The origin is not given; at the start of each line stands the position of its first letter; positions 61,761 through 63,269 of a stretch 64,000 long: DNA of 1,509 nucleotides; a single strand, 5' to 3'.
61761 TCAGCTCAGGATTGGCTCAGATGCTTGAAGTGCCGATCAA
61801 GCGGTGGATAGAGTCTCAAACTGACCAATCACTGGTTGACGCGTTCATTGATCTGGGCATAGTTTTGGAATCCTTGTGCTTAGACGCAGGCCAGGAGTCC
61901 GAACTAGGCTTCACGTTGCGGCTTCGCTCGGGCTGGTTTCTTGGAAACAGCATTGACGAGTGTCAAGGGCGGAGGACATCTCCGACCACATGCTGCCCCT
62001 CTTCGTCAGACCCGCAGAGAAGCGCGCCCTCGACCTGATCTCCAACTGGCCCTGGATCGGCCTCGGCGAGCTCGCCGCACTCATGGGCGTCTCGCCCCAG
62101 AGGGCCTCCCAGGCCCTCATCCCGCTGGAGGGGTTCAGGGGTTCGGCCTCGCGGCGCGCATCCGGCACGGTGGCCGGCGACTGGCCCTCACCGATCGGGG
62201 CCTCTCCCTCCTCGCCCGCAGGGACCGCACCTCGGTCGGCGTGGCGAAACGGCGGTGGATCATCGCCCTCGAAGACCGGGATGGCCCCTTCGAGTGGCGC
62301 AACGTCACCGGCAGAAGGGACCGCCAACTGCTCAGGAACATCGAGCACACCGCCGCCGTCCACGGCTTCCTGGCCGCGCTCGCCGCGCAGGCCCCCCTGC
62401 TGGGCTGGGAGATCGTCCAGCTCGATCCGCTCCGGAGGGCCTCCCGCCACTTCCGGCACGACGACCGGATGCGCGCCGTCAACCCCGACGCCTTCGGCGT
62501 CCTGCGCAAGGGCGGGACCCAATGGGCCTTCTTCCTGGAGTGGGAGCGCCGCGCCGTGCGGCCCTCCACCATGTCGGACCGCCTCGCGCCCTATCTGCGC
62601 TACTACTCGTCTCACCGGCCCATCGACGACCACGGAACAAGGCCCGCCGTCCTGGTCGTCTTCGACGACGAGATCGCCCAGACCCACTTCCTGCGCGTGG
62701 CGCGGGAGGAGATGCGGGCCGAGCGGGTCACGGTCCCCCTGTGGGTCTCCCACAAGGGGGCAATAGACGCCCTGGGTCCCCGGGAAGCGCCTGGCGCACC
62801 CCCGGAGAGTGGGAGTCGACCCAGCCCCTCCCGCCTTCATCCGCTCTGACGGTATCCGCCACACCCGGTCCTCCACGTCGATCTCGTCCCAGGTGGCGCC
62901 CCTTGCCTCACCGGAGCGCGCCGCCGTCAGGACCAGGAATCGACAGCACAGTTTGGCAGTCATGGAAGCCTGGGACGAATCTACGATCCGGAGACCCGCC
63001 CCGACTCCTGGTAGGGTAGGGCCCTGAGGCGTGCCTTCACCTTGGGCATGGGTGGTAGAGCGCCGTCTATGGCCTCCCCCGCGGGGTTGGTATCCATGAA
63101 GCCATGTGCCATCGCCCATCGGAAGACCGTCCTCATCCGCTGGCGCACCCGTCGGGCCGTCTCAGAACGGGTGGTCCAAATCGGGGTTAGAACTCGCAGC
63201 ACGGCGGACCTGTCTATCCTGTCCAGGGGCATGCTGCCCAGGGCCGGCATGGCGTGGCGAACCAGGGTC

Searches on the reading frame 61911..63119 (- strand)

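Call 49: search_protein_families(library=ncbifam, proteins=[window:61911-63119:-], max_evalue=0.00001)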
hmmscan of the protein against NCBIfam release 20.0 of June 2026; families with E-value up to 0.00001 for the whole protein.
window:61911-63119:- (402 aa): 1 family
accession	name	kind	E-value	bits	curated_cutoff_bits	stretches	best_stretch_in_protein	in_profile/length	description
NF007246.0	PRK09692.1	domain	6.9e-07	28.2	434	1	51-96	229-276/413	integrase domain-containing protein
